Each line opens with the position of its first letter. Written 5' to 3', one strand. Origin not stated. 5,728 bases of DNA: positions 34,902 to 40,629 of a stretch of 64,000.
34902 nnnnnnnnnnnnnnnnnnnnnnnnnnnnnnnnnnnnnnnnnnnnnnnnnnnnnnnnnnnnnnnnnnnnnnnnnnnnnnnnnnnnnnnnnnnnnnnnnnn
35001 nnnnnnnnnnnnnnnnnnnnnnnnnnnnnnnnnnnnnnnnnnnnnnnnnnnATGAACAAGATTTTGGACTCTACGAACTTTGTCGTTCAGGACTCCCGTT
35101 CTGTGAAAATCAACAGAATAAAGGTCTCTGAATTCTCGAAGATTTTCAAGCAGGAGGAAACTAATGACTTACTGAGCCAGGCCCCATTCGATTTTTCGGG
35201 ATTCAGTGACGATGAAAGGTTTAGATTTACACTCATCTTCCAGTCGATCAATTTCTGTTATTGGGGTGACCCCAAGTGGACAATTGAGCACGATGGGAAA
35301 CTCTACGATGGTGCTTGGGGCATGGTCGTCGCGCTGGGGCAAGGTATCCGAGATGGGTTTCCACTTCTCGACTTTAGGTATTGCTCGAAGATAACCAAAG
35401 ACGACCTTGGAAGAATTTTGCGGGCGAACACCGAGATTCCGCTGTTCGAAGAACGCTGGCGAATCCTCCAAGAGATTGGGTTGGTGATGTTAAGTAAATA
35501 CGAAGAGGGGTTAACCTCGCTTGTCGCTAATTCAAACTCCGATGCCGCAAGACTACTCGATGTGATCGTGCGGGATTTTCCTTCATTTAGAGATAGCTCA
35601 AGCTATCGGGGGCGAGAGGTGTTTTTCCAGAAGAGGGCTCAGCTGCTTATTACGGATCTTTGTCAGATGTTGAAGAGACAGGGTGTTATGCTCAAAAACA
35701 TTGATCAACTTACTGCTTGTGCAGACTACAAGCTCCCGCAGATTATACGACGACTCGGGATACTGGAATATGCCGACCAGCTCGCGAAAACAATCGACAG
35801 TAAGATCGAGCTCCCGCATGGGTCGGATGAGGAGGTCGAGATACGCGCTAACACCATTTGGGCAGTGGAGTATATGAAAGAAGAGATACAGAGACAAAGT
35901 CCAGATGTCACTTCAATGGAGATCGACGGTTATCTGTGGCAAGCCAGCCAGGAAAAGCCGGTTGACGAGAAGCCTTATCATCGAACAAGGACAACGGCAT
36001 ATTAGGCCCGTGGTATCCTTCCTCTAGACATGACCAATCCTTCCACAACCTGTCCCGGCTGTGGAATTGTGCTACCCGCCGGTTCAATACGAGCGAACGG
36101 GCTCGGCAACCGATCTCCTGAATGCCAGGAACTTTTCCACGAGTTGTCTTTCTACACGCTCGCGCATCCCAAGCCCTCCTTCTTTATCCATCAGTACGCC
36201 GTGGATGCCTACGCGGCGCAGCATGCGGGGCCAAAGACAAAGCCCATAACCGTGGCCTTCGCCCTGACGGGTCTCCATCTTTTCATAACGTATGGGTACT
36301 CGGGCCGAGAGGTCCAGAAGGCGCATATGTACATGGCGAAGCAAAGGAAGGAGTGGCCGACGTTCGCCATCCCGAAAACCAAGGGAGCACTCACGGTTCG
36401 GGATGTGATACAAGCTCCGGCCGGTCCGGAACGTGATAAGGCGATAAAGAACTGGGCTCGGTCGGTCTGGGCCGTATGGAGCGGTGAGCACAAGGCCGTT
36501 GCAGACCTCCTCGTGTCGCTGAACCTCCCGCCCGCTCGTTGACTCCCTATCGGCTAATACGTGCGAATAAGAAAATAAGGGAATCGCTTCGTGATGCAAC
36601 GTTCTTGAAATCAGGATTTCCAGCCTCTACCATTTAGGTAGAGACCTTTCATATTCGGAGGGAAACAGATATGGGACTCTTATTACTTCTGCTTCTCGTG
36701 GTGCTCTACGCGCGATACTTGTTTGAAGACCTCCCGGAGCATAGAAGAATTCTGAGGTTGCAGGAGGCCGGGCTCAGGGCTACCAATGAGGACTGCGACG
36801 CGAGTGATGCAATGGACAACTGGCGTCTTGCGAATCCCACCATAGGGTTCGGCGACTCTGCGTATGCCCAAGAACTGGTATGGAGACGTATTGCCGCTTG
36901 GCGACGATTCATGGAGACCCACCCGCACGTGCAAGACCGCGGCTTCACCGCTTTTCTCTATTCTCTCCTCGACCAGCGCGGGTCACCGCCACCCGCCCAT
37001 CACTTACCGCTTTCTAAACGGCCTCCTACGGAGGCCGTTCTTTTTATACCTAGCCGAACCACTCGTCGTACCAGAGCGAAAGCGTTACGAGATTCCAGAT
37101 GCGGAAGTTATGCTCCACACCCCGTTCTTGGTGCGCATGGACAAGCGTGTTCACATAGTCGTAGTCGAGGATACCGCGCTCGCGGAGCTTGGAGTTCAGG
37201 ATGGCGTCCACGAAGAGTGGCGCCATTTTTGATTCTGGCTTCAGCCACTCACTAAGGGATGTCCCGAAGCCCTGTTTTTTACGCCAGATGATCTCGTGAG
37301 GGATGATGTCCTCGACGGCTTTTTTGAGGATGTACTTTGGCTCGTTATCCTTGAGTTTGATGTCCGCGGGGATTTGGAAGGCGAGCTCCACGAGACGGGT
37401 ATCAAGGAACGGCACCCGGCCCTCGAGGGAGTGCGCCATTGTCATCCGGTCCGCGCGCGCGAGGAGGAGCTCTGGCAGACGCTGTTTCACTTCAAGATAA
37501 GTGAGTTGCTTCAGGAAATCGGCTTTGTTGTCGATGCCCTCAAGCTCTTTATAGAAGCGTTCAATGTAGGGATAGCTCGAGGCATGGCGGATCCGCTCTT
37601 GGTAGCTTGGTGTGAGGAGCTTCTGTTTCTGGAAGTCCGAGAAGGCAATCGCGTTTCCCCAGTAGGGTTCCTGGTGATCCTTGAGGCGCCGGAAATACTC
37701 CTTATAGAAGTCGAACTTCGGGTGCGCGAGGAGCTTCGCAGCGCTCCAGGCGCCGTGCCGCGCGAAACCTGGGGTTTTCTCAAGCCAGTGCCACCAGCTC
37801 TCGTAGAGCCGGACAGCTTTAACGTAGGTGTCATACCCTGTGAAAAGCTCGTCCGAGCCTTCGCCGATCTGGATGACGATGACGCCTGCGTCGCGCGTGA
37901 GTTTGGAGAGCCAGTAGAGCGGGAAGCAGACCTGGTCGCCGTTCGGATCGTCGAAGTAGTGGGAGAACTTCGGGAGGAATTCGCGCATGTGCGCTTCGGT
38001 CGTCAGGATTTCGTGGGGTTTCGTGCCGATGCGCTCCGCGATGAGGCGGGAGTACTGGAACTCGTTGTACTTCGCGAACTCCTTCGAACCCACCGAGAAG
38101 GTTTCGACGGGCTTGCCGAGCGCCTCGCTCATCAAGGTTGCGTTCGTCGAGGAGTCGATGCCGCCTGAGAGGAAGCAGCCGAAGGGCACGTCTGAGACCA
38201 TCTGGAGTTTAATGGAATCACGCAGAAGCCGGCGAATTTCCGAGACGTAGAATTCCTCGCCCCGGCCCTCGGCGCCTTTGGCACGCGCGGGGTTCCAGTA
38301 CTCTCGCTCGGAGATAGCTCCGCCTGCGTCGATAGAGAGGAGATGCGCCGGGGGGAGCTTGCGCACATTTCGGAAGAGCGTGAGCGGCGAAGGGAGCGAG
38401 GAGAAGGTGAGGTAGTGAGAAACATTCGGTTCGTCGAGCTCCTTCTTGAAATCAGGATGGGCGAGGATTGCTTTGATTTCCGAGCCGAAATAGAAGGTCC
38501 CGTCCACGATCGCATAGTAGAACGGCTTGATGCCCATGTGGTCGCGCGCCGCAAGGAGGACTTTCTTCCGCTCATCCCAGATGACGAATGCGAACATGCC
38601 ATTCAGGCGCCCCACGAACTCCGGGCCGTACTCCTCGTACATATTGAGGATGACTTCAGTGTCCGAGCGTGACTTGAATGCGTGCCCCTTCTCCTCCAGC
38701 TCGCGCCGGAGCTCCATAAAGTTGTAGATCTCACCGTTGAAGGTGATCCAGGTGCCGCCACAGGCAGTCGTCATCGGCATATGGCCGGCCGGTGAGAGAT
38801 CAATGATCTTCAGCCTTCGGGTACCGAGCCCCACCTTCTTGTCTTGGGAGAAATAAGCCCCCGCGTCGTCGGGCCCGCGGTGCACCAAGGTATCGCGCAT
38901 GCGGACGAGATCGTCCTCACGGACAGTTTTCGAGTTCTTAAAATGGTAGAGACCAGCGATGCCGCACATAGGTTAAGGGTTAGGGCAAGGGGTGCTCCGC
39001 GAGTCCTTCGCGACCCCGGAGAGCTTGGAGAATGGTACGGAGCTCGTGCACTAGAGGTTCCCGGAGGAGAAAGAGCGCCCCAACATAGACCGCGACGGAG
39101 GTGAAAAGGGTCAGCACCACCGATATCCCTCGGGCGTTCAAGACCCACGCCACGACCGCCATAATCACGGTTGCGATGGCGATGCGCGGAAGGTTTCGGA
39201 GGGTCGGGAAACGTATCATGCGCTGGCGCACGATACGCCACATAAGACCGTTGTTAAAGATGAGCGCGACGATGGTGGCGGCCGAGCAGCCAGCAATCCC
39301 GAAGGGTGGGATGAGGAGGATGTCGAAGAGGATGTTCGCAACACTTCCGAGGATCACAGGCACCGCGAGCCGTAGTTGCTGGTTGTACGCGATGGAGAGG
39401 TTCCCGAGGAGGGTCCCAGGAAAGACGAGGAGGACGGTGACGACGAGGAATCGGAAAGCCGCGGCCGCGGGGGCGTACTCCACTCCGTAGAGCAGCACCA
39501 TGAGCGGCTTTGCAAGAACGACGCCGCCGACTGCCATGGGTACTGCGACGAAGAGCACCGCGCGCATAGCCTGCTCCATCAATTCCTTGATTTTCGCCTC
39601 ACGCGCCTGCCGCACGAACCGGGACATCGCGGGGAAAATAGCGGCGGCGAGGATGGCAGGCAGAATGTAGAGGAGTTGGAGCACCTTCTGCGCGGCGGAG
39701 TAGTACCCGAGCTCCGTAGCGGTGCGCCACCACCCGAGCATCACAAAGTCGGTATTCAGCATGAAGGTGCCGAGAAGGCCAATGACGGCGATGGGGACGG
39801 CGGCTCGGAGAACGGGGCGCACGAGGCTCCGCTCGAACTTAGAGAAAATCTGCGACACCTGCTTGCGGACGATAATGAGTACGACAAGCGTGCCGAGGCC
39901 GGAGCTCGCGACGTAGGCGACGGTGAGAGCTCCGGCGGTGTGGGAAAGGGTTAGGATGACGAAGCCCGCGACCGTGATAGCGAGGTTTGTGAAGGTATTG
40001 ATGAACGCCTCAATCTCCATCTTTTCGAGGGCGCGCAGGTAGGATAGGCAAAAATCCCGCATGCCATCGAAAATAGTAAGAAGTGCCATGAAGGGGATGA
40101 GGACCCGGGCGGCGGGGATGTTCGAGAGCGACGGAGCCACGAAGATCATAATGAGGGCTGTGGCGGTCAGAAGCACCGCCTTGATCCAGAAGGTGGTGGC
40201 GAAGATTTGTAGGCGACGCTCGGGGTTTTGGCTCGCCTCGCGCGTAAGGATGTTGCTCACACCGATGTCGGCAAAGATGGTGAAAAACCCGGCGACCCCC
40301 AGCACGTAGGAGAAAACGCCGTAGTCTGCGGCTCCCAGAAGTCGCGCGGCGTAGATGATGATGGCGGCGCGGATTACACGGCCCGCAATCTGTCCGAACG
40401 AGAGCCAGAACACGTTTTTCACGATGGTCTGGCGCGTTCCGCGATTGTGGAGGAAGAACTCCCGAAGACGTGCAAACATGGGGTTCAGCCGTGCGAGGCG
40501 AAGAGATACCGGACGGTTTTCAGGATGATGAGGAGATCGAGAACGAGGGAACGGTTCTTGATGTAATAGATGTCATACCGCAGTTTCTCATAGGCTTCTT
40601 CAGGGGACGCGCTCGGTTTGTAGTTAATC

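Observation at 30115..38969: Uronic-acid branch with a heparosan-type glucuronyl C5-epimerase-like protein and an AsnB-like amidotransferase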

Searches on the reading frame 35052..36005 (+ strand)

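Call 3: search_protein_families(library=pfam, proteins=[window:35052-36005:+], max_evalue=0.01)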
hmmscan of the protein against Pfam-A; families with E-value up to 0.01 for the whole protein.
window:35052-36005:+ (317 aa): 2 families
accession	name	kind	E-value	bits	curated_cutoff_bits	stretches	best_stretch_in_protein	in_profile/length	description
PF10343.14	Q_salvage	-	1.1e-74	252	25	1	53-315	7-283/285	Queuosine salvage protein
PF07958.16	DUF1688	-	0.0013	18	25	0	190-283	275-374/420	Protein of unknown function (DUF1688)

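Call 5: search_protein_families(library=ncbifam, proteins=[window:35052-36005:+], max_evalue=0.001)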
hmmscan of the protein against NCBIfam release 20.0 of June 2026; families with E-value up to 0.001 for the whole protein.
window:35052-36005:+ (317 aa): 0 families

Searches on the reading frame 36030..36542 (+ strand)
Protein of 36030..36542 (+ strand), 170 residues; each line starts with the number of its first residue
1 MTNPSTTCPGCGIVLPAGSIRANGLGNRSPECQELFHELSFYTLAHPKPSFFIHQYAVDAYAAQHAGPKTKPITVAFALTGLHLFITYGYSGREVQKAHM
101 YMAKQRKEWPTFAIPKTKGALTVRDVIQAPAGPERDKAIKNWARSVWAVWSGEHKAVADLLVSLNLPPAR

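Call 3: search_protein_families(library=pfam, proteins=[window:36030-36542:+], max_evalue=0.01)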
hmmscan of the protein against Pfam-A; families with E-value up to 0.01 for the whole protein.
window:36030-36542:+ (170 aa): 1 family
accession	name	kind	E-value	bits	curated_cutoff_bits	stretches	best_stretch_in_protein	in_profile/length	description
PF19371.4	DUF5946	-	4e-35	121.8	28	1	7-151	2-141/141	Family of unknown function (DUF5946)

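Call 5: search_protein_families(library=ncbifam, proteins=[window:36030-36542:+], max_evalue=0.001)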
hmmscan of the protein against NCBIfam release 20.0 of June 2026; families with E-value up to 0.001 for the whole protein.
window:36030-36542:+ (170 aa): 0 families

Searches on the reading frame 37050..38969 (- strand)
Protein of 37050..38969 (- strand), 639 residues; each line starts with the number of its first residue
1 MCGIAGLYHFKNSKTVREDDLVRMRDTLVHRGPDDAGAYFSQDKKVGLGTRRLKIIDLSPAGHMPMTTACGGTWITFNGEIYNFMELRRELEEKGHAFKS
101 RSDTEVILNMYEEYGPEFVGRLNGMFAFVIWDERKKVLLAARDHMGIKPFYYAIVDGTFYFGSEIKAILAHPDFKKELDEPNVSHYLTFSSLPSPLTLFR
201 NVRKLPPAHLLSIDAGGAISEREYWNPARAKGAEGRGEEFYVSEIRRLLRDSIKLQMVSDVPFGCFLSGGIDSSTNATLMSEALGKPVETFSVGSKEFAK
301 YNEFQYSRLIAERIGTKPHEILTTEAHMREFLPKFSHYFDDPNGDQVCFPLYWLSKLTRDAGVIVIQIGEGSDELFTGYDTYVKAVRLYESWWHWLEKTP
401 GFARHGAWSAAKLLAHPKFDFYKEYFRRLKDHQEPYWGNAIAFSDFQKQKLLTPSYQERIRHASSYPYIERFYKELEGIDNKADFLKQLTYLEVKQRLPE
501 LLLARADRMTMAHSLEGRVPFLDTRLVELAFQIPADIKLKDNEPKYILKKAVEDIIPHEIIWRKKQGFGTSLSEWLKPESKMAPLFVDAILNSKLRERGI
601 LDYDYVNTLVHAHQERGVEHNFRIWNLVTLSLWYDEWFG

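Call 3: search_protein_families(library=pfam, proteins=[window:37050-38969:-], max_evalue=0.01)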
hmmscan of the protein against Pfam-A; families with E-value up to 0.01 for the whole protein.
window:37050-38969:- (639 aa): 5 families
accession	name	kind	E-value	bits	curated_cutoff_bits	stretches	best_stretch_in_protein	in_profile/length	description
PF00733.27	Asn_synthase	-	2e-89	301.2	21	1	244-634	1-353/354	Asparagine synthase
PF13537.11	GATase_7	-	5e-46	156.2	25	1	51-170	2-123/123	Glutamine amidotransferase domain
PF13522.11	GATase_6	-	4.6e-43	146.8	27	1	33-164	1-130/130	Glutamine amidotransferase domain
PF12481.13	DUF3700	-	0.00018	21.5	27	1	117-163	124-171/228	Aluminium induced protein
PF02540.23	NAD_synthase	-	0.002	17.7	21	1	242-321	2-79/242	NAD synthase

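Call 5: search_protein_families(library=ncbifam, proteins=[window:37050-38969:-], max_evalue=0.001)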
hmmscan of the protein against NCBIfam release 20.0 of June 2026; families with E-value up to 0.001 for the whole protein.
window:37050-38969:- (639 aa): 11 families
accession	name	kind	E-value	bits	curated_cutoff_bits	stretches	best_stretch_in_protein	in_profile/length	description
TIGR01536.1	asn_synth_AEB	equivalog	1.1e-152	509.6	267.1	1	2-568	1-517/517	asparagine synthase (glutamine-hydrolyzing)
TIGR03108.1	eps_aminotran_1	hypoth_equivalog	1e-147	493.5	816.9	1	1-631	1-622/628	XrtA/PEP-CTERM system amidotransferase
TIGR03104.1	trio_amidotrans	equivalog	1.5e-125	419.7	570.1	2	1-384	1-385/589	N-acetylglutaminylglutamine amidotransferase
NF006949.0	PRK09431.1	equivalog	3.5e-100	336.1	499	3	1-172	1-169/554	asparagine synthase B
NF033535.1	lass_lactam_cya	exception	3e-84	283.8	525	2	1-426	1-426/668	lasso peptide isopeptide bond-forming cyclase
NF033561.1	macrolact_Ik_Al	subfamily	5.1e-19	68.3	300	1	117-567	73-491/561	albusnodin/ikarugamycin family macrolactam cyclase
NF001484.0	PRK00331.1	subfamily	6.1e-12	44.7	381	1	68-181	90-211/601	isomerizing glutamine--fructose-6-phosphate transaminase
TIGR01134.1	purF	equivalog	1.5e-11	44.3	350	1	66-173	87-204/432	amidophosphoribosyltransferase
TIGR01135.1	glmS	equivalog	1.7e-10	40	418.05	1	73-181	94-210/607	glutamine--fructose-6-phosphate transaminase (isomerizing)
NF010587.0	PRK13980.1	equivalog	0.00024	20.4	255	1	244-336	17-106/267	NAD+ synthase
TIGR00552.1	nadE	equivalog_domain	0.0004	19.7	63.65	0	241-322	5-85/251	NAD(+) synthase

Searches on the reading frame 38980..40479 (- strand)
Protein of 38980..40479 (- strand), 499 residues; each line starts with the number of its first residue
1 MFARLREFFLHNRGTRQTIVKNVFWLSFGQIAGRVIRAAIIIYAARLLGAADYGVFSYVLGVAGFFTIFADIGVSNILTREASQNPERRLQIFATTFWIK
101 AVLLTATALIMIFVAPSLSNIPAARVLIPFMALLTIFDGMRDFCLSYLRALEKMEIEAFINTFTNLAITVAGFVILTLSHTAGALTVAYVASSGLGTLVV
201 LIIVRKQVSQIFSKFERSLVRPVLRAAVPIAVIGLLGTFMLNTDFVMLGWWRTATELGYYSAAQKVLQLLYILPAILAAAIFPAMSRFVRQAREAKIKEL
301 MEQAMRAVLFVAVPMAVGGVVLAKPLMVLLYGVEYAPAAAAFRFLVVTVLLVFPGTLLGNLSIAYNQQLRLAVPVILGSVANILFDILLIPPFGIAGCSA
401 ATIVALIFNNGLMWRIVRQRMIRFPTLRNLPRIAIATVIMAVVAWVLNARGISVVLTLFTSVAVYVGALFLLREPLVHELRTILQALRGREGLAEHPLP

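Call 3: search_protein_families(library=pfam, proteins=[window:38980-40479:-], max_evalue=0.01)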
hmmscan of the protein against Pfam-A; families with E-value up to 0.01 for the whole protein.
window:38980-40479:- (499 aa): 4 families
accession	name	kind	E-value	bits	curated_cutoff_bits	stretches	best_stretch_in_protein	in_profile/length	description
PF01943.22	Polysacc_synt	-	1.3e-34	120.3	28.2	1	19-288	1-273/274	Polysaccharide biosynthesis protein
PF13440.11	Polysacc_synt_3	-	2.4e-30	106.2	23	1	45-339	3-292/293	Polysaccharide biosynthesis protein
PF03023.19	MurJ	-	8.3e-12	44.9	27.4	1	80-450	43-435/451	Lipid II flippase MurJ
PF01554.23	MatE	-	2.9e-06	27.5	24.9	1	229-387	1-156/161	MatE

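Call 5: search_protein_families(library=ncbifam, proteins=[window:38980-40479:-], max_evalue=0.001)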
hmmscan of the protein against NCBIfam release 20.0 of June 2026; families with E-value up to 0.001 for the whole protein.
window:38980-40479:- (499 aa): 3 families
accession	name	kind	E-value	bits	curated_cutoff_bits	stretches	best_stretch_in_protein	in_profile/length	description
NF041871.1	Wzx_EPS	equivalog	1.9e-18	66.5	800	1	30-449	13-434/492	exopolysaccharide biosynthesis flippase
TIGR01695.1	murJ_mviN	equivalog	1.4e-15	57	235.55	1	78-473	67-497/506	murein biosynthesis integral membrane protein MurJ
NF050818.1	PolSacchBiosHfsF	equivalog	1.4e-08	34.2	700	1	35-469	18-457/468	polysaccharide biosynthesis protein HfsF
